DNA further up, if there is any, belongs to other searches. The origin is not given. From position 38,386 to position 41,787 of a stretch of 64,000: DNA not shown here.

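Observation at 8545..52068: Tandem 7-9 nt oligomer arrays, usually paired as inverted arrays, fill almost every intergenic spacer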

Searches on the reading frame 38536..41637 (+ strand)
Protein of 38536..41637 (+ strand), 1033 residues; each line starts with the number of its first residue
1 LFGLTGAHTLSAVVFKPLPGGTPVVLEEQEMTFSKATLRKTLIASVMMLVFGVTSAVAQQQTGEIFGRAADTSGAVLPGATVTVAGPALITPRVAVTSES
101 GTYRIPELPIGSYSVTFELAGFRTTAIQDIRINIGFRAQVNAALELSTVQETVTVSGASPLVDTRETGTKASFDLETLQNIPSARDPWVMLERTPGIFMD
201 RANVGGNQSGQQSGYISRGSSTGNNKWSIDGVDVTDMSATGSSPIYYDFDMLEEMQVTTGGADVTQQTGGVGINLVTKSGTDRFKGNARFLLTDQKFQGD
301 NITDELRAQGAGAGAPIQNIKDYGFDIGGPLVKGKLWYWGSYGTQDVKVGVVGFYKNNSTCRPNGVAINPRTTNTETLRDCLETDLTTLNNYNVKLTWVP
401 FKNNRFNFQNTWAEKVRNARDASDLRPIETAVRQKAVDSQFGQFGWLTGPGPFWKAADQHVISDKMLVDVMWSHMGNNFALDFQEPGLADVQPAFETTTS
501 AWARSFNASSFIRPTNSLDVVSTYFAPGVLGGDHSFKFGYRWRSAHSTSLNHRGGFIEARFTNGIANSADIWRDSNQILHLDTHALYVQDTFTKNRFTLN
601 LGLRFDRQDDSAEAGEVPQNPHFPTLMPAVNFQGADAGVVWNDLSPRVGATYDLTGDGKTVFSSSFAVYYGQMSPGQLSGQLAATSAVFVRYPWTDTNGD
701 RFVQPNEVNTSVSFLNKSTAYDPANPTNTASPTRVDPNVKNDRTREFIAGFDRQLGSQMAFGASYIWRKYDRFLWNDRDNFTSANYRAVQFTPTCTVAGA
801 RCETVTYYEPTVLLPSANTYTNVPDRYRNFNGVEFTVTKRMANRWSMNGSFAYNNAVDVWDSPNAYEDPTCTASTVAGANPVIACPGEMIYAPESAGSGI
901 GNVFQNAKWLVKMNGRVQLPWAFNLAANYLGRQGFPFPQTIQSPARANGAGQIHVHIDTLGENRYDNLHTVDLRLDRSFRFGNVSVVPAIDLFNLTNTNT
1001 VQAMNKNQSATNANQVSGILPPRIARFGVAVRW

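Call 10: search_protein_families(library=pfam, proteins=[window:38536-41637:+])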
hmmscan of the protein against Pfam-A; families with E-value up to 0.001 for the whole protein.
window:38536-41637:+ (1033 aa): 4 families
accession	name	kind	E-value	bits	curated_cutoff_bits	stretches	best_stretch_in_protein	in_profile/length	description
PF25183.1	OMP_b-brl_4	-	5e-28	98.4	30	2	456-866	208-640/838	Outer membrane beta barrel domain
PF13620.12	CarboxypepD_reg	-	4.3e-16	59.5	32.3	1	65-145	2-82/82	Carboxypeptidase regulatory-like domain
PF07715.20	Plug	-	6e-07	30.4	23.9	1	172-272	11-105/107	TonB-dependent Receptor Plug Domain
PF13715.12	CarbopepD_reg_2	-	4.2e-05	23.9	32.2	1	69-150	5-82/88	CarboxypepD_reg-like domain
